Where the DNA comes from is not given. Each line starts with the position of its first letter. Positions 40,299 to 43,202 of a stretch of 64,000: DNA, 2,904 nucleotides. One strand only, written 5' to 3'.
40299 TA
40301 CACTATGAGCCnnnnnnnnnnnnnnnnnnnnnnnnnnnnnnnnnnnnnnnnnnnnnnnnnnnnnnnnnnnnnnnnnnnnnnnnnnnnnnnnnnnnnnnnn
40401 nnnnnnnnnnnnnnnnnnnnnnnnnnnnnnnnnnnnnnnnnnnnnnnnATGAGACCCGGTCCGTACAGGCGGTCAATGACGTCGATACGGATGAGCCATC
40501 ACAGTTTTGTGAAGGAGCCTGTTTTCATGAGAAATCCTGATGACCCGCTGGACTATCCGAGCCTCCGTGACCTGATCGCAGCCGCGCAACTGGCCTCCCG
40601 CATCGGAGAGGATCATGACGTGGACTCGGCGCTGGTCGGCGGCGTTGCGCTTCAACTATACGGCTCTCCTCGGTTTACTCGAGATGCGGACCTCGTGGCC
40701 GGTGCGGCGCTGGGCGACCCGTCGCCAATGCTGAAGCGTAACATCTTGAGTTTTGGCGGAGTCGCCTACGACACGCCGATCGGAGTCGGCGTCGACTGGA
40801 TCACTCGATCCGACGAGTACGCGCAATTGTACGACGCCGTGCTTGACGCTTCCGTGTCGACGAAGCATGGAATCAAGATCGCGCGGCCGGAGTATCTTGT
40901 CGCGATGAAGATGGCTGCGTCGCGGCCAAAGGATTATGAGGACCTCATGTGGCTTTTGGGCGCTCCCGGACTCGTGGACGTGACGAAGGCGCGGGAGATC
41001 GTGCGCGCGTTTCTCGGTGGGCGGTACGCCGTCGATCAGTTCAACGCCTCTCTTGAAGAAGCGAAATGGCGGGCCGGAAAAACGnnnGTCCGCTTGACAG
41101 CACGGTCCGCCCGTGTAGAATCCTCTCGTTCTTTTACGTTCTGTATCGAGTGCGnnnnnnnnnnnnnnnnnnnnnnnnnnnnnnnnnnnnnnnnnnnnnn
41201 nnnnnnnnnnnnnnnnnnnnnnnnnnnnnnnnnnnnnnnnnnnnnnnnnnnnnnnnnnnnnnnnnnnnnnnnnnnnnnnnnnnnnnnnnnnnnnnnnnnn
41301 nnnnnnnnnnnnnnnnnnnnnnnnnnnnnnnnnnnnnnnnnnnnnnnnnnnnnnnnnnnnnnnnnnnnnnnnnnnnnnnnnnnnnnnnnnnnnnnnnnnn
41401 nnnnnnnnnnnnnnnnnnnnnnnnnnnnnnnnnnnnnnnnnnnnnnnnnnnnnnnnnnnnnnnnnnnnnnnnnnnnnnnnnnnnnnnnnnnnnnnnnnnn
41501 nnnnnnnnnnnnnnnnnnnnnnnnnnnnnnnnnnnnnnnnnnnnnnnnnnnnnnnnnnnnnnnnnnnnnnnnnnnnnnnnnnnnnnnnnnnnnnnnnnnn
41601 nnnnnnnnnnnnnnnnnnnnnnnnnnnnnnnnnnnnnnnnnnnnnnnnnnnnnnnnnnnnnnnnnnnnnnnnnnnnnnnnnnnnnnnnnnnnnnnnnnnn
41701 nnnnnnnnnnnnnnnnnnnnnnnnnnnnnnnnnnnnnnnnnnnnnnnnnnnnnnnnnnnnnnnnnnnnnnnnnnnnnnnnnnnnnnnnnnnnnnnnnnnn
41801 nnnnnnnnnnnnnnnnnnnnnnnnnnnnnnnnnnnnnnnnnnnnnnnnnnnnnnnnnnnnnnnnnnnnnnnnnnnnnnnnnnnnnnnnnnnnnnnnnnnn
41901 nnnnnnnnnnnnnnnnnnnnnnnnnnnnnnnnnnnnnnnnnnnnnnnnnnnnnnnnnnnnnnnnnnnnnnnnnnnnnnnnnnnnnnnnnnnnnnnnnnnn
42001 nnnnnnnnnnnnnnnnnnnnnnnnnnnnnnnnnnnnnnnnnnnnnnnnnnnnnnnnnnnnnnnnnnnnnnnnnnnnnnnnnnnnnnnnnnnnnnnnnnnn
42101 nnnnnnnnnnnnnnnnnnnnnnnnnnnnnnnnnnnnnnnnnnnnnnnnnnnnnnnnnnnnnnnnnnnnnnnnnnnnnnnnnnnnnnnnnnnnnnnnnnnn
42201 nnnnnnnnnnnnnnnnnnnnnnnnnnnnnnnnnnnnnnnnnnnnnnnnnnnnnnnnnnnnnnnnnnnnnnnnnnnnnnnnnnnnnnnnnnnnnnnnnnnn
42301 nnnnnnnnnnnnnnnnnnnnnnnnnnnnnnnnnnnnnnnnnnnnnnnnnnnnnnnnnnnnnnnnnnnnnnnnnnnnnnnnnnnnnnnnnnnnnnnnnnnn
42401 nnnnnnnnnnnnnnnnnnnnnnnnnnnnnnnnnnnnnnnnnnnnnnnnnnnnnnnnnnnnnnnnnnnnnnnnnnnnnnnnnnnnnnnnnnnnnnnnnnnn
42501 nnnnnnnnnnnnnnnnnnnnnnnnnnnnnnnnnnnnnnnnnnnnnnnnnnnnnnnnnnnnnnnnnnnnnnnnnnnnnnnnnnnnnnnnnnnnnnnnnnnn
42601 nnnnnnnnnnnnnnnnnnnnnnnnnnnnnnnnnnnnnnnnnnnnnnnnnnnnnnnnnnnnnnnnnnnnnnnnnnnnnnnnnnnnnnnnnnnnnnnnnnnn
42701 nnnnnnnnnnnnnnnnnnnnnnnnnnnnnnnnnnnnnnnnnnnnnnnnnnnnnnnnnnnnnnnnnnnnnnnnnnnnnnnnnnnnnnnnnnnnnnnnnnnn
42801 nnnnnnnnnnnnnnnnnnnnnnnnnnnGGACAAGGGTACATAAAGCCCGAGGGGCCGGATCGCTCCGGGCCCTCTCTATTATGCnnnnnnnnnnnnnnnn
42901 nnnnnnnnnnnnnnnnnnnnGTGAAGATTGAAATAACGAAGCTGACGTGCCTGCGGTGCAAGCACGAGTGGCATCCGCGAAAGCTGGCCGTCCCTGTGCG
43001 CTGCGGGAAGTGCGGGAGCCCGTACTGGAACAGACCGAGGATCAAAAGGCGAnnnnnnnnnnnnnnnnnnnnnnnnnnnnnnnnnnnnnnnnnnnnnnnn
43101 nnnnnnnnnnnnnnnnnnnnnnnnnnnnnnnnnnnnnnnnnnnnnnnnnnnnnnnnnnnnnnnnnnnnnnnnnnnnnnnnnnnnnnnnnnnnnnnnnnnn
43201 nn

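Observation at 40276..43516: Two paralogous sigma70-promoter-driven modules: zinc-ribbon mini-protein coupled by ATGA to a nucleotidyltransferase or an Rx4H protein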

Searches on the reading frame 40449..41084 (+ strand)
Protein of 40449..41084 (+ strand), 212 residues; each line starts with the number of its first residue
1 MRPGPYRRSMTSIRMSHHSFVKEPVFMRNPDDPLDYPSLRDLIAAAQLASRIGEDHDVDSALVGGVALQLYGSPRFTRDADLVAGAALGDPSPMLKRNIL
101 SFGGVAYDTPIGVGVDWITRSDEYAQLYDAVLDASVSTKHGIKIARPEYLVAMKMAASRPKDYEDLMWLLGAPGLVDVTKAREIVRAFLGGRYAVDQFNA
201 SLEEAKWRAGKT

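Call 9: search_protein_families(library=pfam, max_evalue=1, proteins=[window:40449-41084:+])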
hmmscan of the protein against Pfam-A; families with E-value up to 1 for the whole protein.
window:40449-41084:+ (212 aa): 2 families
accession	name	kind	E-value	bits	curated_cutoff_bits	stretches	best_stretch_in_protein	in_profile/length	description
PF08843.17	AbiEii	-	2.4e-07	31.4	22.5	2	61-96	16-50/238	Nucleotidyl transferase AbiEii toxin, Type IV TA system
PF19502.5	DUF6036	-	0.006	16.8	23.6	0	42-83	3-46/164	Nucleotidyltransferase of unknown function (DUF6036)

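Call 10: search_protein_families(library=phrogs, max_evalue=1, proteins=[window:40449-41084:+])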
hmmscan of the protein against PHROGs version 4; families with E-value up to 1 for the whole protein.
window:40449-41084:+ (212 aa): 0 families

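Call 11: search_protein_families(library=padloc, max_evalue=1, proteins=[window:40449-41084:+])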
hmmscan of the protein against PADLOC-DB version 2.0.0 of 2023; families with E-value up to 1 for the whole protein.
window:40449-41084:+ (212 aa): 2 families
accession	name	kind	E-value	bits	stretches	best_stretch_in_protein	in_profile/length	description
PDLC02291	AbiEii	-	0.00016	19.1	1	32-87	30-81/310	AbiEii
PDLC02288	AbiEii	-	0.018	12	1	151-194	185-227/294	AbiEii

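Call 18: find_homologous_proteins(query=window:40449-41084:+, max_evalue=0.001)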
Query window:40449-41084:+ (212 aa): 35 proteins with E <= 0.001 among 1473 candidates.
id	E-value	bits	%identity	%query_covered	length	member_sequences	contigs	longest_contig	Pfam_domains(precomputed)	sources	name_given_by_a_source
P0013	5.9e-117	407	100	88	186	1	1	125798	PF08843.18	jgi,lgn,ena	-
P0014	1.1e-46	177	47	83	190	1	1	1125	-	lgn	-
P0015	9.6e-45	171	45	84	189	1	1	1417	PF08843.18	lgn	-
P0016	1.5e-39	154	53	71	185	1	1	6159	-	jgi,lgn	jgi:hypothetical protein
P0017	5.3e-32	129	46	82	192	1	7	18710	-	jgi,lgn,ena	-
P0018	1.5e-29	121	45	79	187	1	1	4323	-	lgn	-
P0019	1.8e-29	121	44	79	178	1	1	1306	PF08843.18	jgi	jgi:nucleotidyltransferase AbiEii toxin of type IV toxin-antitoxin system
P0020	1.9e-29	121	48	79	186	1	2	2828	PF08843.18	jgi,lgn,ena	-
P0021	3.5e-29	120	46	79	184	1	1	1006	PF08843.18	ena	-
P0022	4.3e-29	120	49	65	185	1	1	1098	PF08843.18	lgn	-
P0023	1.4e-28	118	44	80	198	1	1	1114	PF08843.18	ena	-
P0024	6.7e-28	116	44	72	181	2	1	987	PF08843.18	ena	-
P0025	1.9e-27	114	43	75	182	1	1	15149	PF08843.18,PF19502.6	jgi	jgi:Nucleotidyltransferase of unknown function (DUF6036)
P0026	6.1e-27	113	41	84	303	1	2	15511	PF08843.18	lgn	-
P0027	1.7e-26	111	43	84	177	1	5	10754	PF08843.18,PF09970.16,PF19502.6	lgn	-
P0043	1.0e-19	89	43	71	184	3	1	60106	PF08843.18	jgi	jgi:hypothetical protein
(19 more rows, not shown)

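Call 29: search_protein_families(library=pfam, alignment_id=A3, max_evalue=0.001)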
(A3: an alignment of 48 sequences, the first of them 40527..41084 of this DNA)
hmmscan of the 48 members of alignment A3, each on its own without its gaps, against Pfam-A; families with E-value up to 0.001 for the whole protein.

A. member 1, window:40527-41084:+ (186 aa): 1 family
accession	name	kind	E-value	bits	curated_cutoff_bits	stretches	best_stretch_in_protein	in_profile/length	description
PF08843.17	AbiEii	-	1.5e-07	32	22.5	0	35-70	16-50/238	Nucleotidyl transferase AbiEii toxin, Type IV TA system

B. families by the number of members that match (of 48 scanned): 20 families
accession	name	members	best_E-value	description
PF13392.12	HNH_3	4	2.1e-11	HNH endonuclease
PF01385.25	OrfB_IS605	2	8.9e-26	Probable transposase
PF07282.18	Cas12f1-like_TNB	2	2.6e-24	Cas12f1-like, TNB domain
PF02945.21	Endonuclease_7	2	5.2e-22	Recombination endonuclease VII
PF00239.26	Resolvase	1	4.2e-45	Resolvase, N terminal domain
PF07460.16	NUMOD3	1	3.8e-29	NUMOD3 motif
PF01555.25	N6_N4_Mtase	1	1.7e-13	DNA methylase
PF12323.14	HTH_OrfB_IS605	1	6.4e-12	Helix-turn-helix domain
PF01381.28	HTH_3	1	3.6e-08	Helix-turn-helix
PF00589.27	Phage_integrase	1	5.2e-08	Phage integrase family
PF14279.12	HNH_5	1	7.1e-08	HNH endonuclease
PF08843.17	AbiEii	1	1.5e-07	Nucleotidyl transferase AbiEii toxin, Type IV TA system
PF13560.12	HTH_31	1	1.6e-06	Helix-turn-helix domain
PF00847.26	AP2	1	1.8e-06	AP2 domain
PF01844.29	HNH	1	3e-06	HNH endonuclease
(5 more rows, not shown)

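Call 45: find_encoding_contigs(protein=P0017, flank=2500, max_places=3)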
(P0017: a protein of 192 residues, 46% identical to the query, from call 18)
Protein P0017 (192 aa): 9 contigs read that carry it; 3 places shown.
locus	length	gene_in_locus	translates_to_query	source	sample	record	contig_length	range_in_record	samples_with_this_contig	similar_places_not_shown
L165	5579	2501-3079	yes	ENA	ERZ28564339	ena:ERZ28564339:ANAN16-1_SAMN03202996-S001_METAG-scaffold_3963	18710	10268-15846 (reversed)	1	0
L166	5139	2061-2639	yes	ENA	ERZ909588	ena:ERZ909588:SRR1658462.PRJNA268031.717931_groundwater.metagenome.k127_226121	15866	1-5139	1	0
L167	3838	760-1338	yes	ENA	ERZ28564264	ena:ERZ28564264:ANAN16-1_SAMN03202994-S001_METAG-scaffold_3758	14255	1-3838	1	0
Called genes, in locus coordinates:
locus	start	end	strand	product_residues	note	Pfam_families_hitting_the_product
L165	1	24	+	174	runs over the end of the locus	-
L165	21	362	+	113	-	-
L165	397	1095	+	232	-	-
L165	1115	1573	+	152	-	-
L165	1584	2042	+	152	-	-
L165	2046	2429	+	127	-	-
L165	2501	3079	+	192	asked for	-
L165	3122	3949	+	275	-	PF17762:HTH_ParB (weak)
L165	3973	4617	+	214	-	-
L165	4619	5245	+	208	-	PF05551:zf-His_Me_endon (faint), PF13392:HNH_3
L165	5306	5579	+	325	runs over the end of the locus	PF00589:Phage_integrase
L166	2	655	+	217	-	?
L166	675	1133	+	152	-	-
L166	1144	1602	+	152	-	-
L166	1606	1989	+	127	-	-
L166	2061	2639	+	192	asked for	-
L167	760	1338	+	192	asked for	-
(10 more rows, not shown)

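Call 46: find_encoding_contigs(protein=P0025, flank=2500, max_places=2)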
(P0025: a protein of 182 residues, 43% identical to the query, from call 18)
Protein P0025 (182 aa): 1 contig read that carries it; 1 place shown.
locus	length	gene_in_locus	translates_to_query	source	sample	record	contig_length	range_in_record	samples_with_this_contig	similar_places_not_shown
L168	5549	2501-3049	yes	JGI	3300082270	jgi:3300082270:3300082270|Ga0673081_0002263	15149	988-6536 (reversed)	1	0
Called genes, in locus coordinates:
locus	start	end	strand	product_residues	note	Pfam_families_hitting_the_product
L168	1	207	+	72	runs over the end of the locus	-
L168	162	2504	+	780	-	PF14490:HHH_RecD2, PF01443:Viral_helicase1 (faint), PF13086:AAA_11 (faint), PF13245:AAA_19, PF13401:AAA_22 (faint), PF13604:AAA_30, PF18335:SH3_13, PF13538:UvrD_C_2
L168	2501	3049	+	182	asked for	PF19502:DUF6036 (weak), PF08843:AbiEii (faint)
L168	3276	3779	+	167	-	-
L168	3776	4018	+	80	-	-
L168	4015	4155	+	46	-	-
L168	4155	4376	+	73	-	-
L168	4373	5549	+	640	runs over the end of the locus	PF07282:Cas12f1-like_TNB (faint)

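Call 47: find_encoding_contigs(protein=P0016, flank=2500, max_places=2)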
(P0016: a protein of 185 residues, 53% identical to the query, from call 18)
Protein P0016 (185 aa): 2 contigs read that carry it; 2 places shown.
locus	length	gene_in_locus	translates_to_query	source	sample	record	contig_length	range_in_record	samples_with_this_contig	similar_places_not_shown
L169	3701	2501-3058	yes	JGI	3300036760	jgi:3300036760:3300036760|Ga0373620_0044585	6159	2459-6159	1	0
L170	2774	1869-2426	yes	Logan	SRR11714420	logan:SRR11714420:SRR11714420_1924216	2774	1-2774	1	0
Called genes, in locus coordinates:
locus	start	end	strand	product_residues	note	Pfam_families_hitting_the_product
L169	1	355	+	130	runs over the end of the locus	-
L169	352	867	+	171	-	-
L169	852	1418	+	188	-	-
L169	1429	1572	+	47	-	-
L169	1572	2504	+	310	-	-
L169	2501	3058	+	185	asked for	-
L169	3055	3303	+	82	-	-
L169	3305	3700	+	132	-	?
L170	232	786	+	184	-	-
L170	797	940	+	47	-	-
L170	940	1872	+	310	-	-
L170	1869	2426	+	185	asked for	-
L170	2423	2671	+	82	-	-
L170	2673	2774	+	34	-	?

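Call 48: find_encoding_contigs(protein=P0043, flank=2500, max_places=2)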
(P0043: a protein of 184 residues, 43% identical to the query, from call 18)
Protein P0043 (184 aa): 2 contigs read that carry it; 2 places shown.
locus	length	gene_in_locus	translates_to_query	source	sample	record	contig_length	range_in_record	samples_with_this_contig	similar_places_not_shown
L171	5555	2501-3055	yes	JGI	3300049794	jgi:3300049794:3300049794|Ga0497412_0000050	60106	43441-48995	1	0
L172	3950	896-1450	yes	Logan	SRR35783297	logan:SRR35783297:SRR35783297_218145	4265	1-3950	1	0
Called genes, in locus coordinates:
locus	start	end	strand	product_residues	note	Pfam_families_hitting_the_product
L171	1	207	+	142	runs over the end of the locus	PF03692:CxxCxxCC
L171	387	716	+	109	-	-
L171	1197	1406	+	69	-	-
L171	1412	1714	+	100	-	-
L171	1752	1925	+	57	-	-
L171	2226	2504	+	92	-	-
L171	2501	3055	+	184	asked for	PF08843:AbiEii (faint)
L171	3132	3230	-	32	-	-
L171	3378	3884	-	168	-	-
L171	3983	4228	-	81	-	-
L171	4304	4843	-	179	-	-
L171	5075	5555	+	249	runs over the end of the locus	-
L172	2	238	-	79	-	?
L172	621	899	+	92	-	-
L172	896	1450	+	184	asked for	PF08843:AbiEii (faint)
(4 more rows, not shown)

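Call 78: find_encoding_contigs(protein=P0014, flank=2000, max_places=2)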
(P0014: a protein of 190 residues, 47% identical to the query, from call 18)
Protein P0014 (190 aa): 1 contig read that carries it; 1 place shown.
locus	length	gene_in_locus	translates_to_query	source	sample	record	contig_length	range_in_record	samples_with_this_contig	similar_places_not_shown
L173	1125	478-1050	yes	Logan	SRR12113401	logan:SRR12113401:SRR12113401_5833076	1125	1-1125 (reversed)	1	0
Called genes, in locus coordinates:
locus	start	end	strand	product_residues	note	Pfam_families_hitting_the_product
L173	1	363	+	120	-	?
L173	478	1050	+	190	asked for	-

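Call 79: find_encoding_contigs(protein=P0015, flank=2000, max_places=2)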
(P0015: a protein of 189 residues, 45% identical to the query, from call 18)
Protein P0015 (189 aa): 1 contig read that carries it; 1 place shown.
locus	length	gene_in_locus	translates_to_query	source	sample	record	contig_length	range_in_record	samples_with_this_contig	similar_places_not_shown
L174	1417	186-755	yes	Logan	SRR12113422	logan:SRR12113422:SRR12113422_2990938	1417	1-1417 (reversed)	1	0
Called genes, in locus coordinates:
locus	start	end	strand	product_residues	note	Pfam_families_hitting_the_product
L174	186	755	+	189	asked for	PF08843:AbiEii (faint)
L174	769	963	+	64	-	-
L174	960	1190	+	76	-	-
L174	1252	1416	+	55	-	?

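Call 82: search_solved_structures(query=A5, max_evalue=1, show_alignments=1)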
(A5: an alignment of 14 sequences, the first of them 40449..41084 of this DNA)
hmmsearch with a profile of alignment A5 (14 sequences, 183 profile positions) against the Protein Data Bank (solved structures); distinct sequences matched with E-value up to 1: 4.
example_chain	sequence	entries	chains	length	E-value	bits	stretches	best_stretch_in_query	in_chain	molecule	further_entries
8an4_A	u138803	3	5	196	1.3e-09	41.3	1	22-156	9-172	Bacterial toxin | Nucleotidyl transferase AbiEii/AbiGii toxin family protein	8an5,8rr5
5uvd_A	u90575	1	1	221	0.12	15.3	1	11-66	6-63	Nucleotidyltransferase-like protein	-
4o8s_A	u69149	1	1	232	0.23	14.4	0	26-70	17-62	Putative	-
4ok0_A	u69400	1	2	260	0.24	14.4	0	14-70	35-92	Putative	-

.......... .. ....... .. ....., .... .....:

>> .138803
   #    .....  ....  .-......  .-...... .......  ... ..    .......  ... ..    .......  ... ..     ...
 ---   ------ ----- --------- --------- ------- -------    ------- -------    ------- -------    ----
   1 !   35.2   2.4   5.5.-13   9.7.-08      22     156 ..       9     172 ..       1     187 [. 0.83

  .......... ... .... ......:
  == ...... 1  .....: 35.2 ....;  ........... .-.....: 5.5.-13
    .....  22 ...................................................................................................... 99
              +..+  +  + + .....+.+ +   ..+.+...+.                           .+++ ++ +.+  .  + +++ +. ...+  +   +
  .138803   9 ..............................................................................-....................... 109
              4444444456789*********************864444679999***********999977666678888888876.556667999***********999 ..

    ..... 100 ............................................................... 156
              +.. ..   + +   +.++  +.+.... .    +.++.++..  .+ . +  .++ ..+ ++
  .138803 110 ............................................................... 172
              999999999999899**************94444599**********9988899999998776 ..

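Call 89: find_related_loci(query=A5, collection=viral_contigs, flank=3000)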
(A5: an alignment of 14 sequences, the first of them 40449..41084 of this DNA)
Query A5 (212 aa) in viral_contigs; peptide patterns used: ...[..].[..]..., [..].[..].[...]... (x = any residue, [..] = any of these).
34 stretches matched a pattern; 9 encode a relative of the query (tblastn E <= 1e-3); 9 distinct loci.
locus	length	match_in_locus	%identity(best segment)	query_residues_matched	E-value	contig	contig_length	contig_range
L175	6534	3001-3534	40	28-208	2e-31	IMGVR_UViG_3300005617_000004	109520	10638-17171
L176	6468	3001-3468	41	52-211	1e-29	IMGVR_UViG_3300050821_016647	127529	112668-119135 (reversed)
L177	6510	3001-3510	38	38-211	4e-29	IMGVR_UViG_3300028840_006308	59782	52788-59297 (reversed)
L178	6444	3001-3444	42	58-209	1e-26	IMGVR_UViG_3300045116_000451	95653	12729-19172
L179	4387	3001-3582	38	1-208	1e-26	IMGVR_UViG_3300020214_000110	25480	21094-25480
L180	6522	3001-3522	37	36-211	8e-26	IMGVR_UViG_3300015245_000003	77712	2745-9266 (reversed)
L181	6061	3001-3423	42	61-208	1e-23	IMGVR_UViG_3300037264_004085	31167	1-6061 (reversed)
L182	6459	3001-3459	38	55-207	4e-18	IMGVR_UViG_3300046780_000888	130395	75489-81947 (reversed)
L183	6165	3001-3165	53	61-118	3e-12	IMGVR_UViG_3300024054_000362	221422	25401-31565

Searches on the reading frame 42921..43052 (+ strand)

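Call 9: search_protein_families(library=pfam, max_evalue=1, proteins=[window:42921-43052:+])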
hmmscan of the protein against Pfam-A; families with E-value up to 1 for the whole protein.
window:42921-43052:+ (44 aa): 13 families
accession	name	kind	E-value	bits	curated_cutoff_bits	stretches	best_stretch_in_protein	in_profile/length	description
PF23470.1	Zn_ribbon_PF0610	-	0.0012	19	26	1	22-42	15-35/39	PF0610 rubredoxin-like zinc beta-ribbon domain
PF13717.11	Zn_ribbon_4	-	0.0016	18.8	30.3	1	5-17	23-35/36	zinc-ribbon domain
PF00130.28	C1_1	-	0.006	16.8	26.5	1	15-37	1-23/53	Phorbol esters/diacylglycerol binding domain (C1 domain)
PF01155.25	HypA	-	0.0075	16.7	28.9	1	6-35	69-96/112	Hydrogenase/urease nickel incorporation, metallochaperone, hypA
PF24029.1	DUF7340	-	0.0083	16.4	27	1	3-22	34-53/62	Domain of unknown function (DUF7340)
PF22191.2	IBR_1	-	0.0089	16.3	27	1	4-17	18-31/47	IBR domain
PF13408.12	Zn_ribbon_recom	-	0.017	15.9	25.3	1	26-40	6-20/58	Recombinase zinc beta ribbon domain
PF13719.11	Zn_ribbon_5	-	0.02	15.1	29.3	1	21-33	21-33/37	zinc-ribbon domain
PF01096.23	Zn_ribbon_TFIIS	-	0.039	14.2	21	1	6-17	27-38/39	Transcription factor S-II (TFIIS)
PF07295.17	DUF1451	-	0.055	14.1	26.1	1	5-38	111-144/146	Zinc-ribbon containing domain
PF22747.2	Zn_ribbon_DUF2089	-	0.074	13.6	27.6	0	2-14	7-19/32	DUF2089 zinc ribbon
PF08274.17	Zn_Ribbon_YjdM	-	0.17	12.4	30.8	0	8-17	20-29/30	PhnA Zinc-Ribbon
PF01485.27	IBR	-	0.26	11.8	24.3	1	8-20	50-62/65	IBR domain, a half RING-finger domain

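Call 10: search_protein_families(library=phrogs, max_evalue=1, proteins=[window:42921-43052:+])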
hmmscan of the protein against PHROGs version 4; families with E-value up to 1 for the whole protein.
window:42921-43052:+ (44 aa): 9 families
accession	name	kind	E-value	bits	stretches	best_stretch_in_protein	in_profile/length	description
phrog_36481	-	unknown function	0.036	15.1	1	23-37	26-40/60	-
phrog_6422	-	moron, auxiliary metabolic gene and host takeover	0.1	14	1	1-33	1-38/120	Lar-like restriction alleviation protein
phrog_3207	-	unknown function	0.14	13.3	1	4-36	23-55/90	-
phrog_2670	-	unknown function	0.23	12.6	1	7-37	2-35/66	-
phrog_6094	-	unknown function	0.33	11.8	1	11-37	83-110/142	-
phrog_3693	-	unknown function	0.36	11.6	1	27-35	6-14/44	-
phrog_15307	-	unknown function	0.37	12.2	1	3-22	60-79/88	-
phrog_37681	-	unknown function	0.44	11.5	1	17-38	13-34/66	-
phrog_8294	-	unknown function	0.55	11.3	0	5-17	4-16/56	-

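Call 11: search_protein_families(library=padloc, max_evalue=1, proteins=[window:42921-43052:+])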
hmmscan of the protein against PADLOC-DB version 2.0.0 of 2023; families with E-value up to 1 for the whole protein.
window:42921-43052:+ (44 aa): 1 family
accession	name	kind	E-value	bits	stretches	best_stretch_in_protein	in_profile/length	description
PDLC01691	Cas12f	-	0.00021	19.3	1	5-33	286-313/332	CAS-V-F; effector__SPE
